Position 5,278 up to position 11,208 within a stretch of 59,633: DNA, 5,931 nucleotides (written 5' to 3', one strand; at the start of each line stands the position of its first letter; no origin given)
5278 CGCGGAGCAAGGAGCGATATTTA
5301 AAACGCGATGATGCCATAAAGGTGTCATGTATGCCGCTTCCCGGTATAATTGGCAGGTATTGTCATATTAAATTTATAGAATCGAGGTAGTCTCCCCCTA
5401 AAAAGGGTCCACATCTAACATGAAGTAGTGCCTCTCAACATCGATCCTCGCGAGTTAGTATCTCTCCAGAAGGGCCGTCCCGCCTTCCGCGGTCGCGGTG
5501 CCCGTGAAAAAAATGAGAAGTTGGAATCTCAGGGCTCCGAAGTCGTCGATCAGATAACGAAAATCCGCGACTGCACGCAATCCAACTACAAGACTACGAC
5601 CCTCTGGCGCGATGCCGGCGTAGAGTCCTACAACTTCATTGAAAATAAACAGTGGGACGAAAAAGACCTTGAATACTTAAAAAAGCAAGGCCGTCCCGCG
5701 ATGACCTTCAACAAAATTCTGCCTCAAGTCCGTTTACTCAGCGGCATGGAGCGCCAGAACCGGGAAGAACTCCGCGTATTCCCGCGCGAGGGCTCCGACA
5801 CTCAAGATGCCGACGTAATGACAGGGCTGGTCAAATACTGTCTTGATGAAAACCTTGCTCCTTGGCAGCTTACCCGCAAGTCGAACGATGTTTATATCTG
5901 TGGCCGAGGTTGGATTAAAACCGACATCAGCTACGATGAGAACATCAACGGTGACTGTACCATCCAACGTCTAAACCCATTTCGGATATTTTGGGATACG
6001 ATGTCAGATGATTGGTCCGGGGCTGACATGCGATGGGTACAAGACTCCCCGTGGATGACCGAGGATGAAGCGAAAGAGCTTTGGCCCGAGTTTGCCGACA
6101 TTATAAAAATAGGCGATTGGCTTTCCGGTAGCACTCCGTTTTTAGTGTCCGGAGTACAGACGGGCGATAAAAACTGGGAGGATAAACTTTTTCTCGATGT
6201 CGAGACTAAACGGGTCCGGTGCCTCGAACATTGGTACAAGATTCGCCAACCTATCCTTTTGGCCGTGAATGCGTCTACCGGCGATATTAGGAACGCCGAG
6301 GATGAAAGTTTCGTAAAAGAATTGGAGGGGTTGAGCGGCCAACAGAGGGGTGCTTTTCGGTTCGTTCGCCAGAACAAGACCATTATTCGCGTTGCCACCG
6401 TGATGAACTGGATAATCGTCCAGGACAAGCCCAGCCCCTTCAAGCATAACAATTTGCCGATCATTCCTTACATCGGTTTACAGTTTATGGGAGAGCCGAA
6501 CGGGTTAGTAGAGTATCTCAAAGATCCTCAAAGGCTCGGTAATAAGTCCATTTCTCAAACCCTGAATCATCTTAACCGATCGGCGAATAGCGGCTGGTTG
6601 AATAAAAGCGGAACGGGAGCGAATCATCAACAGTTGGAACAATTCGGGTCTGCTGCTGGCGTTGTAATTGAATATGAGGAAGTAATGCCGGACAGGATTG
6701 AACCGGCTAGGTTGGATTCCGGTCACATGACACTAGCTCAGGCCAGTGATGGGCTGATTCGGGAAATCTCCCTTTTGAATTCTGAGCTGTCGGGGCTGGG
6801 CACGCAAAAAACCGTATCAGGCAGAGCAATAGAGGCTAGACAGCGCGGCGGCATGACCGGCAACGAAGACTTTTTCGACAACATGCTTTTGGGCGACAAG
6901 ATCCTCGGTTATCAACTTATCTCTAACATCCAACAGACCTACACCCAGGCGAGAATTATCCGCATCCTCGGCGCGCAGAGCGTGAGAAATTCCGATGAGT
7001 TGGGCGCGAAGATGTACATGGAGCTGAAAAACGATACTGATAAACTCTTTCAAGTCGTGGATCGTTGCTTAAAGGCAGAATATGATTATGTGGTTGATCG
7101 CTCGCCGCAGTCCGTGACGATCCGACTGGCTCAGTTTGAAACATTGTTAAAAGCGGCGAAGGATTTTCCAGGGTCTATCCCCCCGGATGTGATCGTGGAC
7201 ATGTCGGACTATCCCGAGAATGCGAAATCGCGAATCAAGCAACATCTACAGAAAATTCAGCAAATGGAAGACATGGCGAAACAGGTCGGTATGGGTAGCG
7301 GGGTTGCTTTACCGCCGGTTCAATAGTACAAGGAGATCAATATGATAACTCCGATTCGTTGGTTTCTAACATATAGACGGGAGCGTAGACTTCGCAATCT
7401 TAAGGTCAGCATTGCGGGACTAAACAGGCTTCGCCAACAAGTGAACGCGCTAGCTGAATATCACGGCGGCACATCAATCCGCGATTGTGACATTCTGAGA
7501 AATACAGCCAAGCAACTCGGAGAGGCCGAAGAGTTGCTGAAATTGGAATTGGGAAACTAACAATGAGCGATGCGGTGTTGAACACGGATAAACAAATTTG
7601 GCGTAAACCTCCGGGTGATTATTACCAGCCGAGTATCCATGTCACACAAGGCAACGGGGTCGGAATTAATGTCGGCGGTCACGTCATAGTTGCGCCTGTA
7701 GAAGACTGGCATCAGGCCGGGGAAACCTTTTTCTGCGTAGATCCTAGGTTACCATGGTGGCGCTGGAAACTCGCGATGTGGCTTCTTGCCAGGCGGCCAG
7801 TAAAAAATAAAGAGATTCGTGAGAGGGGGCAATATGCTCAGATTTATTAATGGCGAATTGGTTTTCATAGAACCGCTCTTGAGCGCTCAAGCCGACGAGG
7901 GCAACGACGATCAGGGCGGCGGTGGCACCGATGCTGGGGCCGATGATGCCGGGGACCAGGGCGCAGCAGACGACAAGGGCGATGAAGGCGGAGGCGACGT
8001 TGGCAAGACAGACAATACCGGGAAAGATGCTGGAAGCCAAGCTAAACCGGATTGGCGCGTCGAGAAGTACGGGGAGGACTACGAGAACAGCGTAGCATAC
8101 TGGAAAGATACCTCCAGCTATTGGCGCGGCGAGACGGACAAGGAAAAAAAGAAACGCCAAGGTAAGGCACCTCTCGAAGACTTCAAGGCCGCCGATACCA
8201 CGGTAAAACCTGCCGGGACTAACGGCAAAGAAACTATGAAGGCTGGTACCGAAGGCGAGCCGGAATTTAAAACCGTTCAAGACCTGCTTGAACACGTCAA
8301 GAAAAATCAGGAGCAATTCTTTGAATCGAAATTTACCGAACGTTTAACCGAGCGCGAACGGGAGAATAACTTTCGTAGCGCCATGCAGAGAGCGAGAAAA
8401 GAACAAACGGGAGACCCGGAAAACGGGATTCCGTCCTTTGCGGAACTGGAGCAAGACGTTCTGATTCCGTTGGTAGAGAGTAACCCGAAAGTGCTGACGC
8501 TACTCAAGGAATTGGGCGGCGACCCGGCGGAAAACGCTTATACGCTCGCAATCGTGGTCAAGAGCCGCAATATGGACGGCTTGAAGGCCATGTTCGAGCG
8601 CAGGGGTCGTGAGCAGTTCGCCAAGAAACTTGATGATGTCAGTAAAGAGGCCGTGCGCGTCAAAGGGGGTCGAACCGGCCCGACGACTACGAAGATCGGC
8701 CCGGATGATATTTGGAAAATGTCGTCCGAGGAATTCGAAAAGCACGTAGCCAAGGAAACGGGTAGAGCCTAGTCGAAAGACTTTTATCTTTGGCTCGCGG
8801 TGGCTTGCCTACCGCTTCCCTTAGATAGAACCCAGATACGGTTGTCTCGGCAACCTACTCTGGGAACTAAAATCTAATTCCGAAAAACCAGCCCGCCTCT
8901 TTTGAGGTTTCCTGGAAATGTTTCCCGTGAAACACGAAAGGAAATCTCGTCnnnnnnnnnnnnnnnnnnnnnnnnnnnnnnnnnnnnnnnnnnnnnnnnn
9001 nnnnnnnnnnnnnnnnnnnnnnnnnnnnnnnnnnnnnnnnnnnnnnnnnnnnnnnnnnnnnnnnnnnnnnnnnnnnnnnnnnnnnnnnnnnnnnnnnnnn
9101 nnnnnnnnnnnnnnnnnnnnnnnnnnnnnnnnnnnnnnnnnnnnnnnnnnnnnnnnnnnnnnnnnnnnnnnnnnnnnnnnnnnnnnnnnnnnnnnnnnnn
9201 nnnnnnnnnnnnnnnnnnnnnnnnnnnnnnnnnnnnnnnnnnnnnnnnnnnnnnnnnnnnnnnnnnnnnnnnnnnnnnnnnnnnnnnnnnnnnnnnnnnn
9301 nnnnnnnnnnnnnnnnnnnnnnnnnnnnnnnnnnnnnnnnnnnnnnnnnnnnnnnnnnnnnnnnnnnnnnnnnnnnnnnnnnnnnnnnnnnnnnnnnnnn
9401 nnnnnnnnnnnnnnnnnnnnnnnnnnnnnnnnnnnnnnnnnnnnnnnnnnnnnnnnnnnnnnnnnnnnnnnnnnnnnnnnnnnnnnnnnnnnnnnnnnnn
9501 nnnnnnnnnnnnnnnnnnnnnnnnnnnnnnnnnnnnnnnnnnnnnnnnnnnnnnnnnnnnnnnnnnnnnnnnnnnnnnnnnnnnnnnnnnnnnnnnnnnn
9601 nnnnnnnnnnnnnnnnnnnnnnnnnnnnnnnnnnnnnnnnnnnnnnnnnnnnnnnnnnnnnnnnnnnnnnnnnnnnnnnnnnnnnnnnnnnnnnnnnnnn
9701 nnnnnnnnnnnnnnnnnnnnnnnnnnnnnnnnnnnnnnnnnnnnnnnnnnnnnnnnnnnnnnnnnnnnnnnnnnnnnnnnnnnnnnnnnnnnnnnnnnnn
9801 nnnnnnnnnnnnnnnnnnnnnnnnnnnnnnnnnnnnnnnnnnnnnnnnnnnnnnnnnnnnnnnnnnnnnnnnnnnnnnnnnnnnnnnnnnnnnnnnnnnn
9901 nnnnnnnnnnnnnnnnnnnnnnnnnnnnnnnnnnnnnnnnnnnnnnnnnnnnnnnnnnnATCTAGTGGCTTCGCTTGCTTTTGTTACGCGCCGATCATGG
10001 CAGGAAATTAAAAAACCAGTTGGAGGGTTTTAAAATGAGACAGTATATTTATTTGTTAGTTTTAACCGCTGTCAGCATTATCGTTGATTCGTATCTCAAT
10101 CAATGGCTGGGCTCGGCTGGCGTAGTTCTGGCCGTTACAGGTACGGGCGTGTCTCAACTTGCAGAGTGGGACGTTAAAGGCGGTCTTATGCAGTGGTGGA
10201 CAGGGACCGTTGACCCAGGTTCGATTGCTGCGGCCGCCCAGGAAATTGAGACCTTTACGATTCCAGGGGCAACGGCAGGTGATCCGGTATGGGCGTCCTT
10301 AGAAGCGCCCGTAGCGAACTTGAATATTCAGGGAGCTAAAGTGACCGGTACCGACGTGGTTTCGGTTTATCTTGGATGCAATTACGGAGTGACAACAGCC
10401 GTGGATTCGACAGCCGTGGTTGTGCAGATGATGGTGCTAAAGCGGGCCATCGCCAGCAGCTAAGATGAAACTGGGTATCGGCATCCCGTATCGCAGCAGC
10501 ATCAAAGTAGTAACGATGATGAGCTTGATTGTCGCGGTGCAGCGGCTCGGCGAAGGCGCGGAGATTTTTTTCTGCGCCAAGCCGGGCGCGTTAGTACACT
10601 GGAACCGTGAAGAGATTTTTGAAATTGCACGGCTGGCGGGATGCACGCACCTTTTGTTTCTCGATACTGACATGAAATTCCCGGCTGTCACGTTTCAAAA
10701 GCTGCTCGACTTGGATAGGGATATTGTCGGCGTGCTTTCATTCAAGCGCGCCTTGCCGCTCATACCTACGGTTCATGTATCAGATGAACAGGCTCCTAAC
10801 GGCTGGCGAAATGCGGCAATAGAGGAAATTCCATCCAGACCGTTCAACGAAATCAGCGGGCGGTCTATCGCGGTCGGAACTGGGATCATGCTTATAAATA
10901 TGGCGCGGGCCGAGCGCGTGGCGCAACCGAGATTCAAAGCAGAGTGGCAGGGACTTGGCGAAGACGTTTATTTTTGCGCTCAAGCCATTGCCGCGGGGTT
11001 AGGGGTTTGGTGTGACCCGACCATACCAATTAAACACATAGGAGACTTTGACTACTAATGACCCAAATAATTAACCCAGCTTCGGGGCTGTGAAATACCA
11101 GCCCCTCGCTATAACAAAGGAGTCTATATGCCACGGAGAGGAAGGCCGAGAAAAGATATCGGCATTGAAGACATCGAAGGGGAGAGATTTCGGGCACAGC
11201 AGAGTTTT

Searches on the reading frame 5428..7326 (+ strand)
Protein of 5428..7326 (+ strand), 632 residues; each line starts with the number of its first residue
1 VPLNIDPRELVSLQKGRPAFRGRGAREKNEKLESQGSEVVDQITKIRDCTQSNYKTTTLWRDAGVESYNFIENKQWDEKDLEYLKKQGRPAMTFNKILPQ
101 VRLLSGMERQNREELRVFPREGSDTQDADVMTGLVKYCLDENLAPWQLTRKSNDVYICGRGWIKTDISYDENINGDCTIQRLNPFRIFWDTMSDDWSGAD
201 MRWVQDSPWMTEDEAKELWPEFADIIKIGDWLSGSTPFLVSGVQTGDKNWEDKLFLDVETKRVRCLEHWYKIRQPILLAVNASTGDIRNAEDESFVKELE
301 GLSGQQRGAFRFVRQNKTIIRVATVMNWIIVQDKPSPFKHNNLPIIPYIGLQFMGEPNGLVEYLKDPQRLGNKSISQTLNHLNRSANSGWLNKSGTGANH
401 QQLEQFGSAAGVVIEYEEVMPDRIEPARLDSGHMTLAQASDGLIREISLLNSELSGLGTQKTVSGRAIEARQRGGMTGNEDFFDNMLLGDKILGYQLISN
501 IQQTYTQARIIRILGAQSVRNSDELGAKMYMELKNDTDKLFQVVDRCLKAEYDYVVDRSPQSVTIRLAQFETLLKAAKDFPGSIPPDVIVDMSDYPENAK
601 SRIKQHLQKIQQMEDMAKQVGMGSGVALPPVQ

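Call 10: search_protein_families(library=phrogs, proteins=[window:5428-7326:+], max_evalue=0.001)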
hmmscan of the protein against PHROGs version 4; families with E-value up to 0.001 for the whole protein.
window:5428-7326:+ (632 aa): 3 families
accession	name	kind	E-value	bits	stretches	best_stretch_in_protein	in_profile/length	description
phrog_156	-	head and packaging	5.6e-89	300.3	1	44-617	13-570/681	portal protein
phrog_18470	-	head and packaging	5.6e-10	39.8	1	52-231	30-212/232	portal protein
phrog_14911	-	unknown function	8.6e-07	29.2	1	54-213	18-181/404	-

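Call 12: search_dna_similar(query=window:5428-7326:+, collection=phages, mode=protein, max_evalue=0.00001, max_rows=15)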
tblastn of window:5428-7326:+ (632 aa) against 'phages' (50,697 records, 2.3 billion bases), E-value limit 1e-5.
Records with a match: 457; places in all: 457; records where one place covers at least 80% of the query: 94.
Best place of each record, by identity: <60% 457.
By first word of the organism name: Vibrio 122; Stx2a-converting 83; Escherichia 72; Pseudomonas 47; Ralstonia 31; Stx2-converting 12; Burkholderia 10; Caudoviricetes 8; Klebsiella 6; Stx 6; and 29 more.
By host as written in the record: - 222; Pseudomonas aeruginosa 21; Vibrio crassostreae 11; Escherichia coli K514 (EHEC) 7; Ralstonia pseudosolanacearum 6; Ralstonia solanacearum 5; Ralstonia pseudosolanacearum I-31 (MT043) 5; Escherichia coli O157:H7 5; and 119 more.
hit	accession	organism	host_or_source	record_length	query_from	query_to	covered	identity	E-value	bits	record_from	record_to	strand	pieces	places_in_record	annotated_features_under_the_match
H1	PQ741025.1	Pseudomonas phage CRPAP1904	Pseudomonas aeruginosa CRPA190 ...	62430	61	627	90%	25.7%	2e-37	155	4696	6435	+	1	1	portal protein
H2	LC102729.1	Pseudomonas phage phiR18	-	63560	61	627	90%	25.7%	2e-37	155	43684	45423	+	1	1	hypothetical protein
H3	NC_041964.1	Pseudomonas phage phiR18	-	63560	61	627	90%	25.7%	2e-37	155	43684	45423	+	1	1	portal protein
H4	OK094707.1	Pseudomonas phage YMC17/07/R4900a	Pseudomonas aeruginosa YMC17/07/R4900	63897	61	627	90%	25.7%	2e-37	155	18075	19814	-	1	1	hypothetical protein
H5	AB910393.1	Pseudomonas phage KPP25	Pseudomonas aeruginosa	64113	61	627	90%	25.7%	3e-37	155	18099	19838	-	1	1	structural protein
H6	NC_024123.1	Pseudomonas phage KPP25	Pseudomonas aeruginosa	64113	61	627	90%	25.7%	3e-37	155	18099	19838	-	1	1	portal protein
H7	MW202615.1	Caudoviricetes sp.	Manatee Spring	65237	74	620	87%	25.9%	7e-41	166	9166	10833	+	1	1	portal protein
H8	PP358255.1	Ralstonia phage PY045S1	Ralstonia solanacearum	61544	69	615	87%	25.4%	2e-36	152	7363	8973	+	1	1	hypothetical protein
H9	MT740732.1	Ralstonia phage Darius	Ralstonia pseudosolanacearum I-15 ...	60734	69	615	87%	25.1%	3e-37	155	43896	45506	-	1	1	portal protein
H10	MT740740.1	Ralstonia phage Gervaise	Ralstonia pseudosolanacearum I-15 ...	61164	69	615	87%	25.1%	3e-37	155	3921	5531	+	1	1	portal protein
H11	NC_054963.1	Ralstonia phage Gervaise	Ralstonia pseudosolanacearum I-15 ...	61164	69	615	87%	25.1%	3e-37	155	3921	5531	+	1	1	portal protein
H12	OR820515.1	Ralstonia phage AhaGv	Ralstonia solanacearum CQPS-1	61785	69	615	87%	25.1%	4e-37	154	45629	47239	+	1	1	head maturation protease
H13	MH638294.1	Ralstonia phage GP4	Ralstonia solanacearum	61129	69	615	87%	25.1%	5e-37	154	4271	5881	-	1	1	portal protein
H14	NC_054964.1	Ralstonia phage GP4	Ralstonia solanacearum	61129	69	615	87%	25.1%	5e-37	154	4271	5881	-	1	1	portal protein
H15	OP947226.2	Ralstonia phage p2110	Ralstonia solanacearum strain Tb1546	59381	69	615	87%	25.1%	5e-37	154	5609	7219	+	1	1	hypothetical protein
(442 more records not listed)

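Call 69: get_annotated_region(hit=H1, flank=20000)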
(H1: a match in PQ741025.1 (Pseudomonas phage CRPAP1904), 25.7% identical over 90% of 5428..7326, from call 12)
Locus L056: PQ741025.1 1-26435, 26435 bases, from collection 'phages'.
description: Pseudomonas phage CRPAP1904, complete genome.
organism: Pseudomonas phage CRPAP1904 (NCBI taxid 3387281)
taxonomy: Viruses
host: Pseudomonas aeruginosa CRPA190 (carbapenem-resistant); source: sewage; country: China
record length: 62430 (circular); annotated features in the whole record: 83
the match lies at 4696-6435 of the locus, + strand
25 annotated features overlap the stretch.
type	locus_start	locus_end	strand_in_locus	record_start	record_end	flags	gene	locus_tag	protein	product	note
CDS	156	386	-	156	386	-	-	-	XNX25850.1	hypothetical protein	-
CDS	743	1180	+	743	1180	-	-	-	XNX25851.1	hypothetical protein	-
CDS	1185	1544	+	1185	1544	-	-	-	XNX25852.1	hypothetical protein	-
CDS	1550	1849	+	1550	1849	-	-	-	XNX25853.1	hypothetical protein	-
CDS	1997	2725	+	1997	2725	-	-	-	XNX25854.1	hypothetical protein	-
CDS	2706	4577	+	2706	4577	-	-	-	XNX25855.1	terminase large subunit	-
CDS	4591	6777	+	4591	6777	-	-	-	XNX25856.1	portal protein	-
CDS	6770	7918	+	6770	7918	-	-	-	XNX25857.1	hypothetical protein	-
CDS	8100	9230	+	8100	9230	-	-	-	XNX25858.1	major head protein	-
CDS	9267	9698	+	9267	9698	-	-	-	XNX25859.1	hypothetical protein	-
CDS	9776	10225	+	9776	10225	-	-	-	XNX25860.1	structural protein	-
CDS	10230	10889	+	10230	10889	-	-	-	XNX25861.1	structural protein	-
CDS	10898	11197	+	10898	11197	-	-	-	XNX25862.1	hypothetical protein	-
CDS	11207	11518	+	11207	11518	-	-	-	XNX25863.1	hypothetical protein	-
CDS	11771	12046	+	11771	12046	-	-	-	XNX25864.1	hypothetical protein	-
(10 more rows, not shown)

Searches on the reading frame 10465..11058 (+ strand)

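Call 10: search_protein_families(library=phrogs, proteins=[window:10465-11058:+], max_evalue=0.001)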
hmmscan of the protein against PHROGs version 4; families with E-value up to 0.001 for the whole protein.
window:10465-11058:+ (197 aa): 1 family
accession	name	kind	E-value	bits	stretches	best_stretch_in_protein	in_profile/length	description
phrog_1574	-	unknown function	3.2e-15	57.5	1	30-193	42-230/240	-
